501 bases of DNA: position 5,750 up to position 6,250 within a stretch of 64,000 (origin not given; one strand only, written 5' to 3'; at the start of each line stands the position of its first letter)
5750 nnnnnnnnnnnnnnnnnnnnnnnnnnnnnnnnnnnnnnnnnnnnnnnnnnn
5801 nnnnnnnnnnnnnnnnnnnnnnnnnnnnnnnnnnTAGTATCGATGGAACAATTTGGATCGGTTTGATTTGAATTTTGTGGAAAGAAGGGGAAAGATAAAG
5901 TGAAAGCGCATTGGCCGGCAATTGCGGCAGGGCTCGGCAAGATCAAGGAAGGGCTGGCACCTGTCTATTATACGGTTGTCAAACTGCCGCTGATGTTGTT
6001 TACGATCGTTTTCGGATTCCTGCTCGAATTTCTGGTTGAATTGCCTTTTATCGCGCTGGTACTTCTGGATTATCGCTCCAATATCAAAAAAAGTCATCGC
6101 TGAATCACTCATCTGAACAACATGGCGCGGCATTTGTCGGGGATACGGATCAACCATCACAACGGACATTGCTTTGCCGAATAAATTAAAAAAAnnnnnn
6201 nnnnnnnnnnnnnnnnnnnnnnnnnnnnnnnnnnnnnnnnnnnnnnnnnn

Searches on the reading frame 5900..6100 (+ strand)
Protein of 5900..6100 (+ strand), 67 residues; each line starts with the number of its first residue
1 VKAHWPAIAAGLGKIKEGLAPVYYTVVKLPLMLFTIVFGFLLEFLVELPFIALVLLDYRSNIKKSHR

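Call 83: search_protein_families(library=pfam, proteins=[window:5900-6100:+], max_evalue=0.1)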
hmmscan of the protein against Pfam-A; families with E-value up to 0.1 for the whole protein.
seq(67 aa): 0 families
